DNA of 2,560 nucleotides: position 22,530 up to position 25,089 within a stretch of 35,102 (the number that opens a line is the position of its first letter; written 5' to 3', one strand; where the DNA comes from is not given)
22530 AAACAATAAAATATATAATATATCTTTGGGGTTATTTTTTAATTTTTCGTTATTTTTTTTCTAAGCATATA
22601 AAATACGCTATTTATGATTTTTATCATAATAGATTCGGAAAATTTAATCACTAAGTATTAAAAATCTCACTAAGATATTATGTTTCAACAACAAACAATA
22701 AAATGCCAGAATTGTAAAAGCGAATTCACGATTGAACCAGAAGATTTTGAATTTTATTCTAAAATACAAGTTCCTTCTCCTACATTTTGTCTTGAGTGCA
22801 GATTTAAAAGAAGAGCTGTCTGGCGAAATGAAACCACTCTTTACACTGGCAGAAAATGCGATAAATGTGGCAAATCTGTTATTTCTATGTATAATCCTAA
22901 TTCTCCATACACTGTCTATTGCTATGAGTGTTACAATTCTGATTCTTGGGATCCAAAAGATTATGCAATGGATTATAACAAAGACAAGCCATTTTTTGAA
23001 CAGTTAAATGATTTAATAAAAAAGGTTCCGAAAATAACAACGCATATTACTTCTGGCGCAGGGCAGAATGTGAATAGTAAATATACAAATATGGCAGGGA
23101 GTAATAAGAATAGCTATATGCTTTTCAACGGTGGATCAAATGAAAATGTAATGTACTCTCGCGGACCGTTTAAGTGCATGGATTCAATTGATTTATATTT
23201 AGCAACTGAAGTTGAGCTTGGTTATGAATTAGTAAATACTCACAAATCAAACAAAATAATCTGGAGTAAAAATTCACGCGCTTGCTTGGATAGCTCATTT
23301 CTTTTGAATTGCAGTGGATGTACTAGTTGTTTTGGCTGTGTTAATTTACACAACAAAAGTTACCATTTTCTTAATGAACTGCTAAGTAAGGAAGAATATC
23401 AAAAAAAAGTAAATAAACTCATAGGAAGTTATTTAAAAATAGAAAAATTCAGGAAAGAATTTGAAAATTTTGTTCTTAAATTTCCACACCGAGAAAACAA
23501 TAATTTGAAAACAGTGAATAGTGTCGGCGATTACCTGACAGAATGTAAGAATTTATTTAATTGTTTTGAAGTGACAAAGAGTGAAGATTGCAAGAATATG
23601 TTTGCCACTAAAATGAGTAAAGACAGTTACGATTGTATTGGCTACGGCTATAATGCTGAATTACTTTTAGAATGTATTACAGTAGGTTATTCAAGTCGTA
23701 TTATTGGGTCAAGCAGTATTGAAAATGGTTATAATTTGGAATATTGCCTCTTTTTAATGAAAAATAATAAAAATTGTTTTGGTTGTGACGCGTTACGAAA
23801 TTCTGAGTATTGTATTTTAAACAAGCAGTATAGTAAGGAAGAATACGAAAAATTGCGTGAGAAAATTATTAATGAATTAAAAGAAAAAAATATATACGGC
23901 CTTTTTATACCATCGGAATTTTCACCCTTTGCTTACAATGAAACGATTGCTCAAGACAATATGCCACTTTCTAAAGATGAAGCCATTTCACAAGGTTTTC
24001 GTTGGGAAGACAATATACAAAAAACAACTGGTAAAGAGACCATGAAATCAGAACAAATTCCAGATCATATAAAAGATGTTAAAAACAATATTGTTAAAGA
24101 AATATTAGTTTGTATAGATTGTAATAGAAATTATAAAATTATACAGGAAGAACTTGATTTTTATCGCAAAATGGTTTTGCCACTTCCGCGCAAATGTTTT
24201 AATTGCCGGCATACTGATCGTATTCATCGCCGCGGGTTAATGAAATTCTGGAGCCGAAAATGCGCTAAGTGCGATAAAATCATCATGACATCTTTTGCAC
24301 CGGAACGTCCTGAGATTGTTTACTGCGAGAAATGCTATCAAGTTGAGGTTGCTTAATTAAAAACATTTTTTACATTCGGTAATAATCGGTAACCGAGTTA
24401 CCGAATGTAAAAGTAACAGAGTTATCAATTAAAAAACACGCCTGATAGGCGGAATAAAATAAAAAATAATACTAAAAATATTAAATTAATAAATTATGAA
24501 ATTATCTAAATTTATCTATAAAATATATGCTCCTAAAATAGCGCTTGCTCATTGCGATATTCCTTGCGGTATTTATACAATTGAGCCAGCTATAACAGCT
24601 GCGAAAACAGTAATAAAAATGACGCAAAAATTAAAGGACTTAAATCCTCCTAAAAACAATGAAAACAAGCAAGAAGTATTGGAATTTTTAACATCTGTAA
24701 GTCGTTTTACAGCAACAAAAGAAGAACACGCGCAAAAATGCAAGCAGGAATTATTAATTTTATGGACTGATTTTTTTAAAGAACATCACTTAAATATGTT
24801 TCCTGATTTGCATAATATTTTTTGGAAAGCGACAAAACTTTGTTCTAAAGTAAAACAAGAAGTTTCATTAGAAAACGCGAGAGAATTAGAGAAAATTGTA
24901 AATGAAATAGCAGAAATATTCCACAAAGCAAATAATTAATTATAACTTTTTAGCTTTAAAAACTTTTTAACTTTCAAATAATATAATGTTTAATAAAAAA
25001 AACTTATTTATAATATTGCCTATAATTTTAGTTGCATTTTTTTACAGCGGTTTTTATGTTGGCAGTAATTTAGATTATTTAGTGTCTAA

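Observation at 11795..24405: A perfectly conserved 21-bp palindrome family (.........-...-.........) occurs in intergenic DNA and, in frame, inside three unrelated housekeeping genes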

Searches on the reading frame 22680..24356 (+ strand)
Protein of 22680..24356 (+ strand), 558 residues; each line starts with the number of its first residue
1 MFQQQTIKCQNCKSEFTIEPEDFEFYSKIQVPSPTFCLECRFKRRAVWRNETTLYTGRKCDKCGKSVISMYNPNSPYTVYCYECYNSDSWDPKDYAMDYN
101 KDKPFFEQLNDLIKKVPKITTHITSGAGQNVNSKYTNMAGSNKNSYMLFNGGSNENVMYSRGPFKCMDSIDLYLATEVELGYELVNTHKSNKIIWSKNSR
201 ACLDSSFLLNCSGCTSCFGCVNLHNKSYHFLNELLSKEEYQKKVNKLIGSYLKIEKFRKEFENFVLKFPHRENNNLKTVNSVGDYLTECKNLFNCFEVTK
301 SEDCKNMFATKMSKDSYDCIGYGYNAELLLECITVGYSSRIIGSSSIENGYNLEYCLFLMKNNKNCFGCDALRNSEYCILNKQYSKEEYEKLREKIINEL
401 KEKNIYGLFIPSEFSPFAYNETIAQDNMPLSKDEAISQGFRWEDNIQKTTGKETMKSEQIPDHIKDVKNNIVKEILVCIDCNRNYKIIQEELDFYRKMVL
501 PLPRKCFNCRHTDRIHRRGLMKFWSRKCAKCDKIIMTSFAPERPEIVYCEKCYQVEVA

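Call 12: search_protein_families(library=pfam, proteins=[window:22680-24356:+])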
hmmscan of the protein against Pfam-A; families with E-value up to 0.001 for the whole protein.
window:22680-24356:+ (558 aa): 1 family
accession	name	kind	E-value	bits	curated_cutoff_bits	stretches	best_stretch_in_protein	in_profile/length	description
PF23477.1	zf_Tbcl_2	-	0.00043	20.4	27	1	527-554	7-34/37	Probable treble clef zinc finger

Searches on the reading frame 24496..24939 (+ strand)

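Call 12: search_protein_families(library=pfam, proteins=[window:24496-24939:+])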
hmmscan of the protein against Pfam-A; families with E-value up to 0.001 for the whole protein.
window:24496-24939:+ (147 aa): 1 family
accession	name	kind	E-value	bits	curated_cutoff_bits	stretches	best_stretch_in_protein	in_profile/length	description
PF09055.16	Sod_Ni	-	1.8e-39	135.6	25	1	16-144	3-125/127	Nickel-containing superoxide dismutase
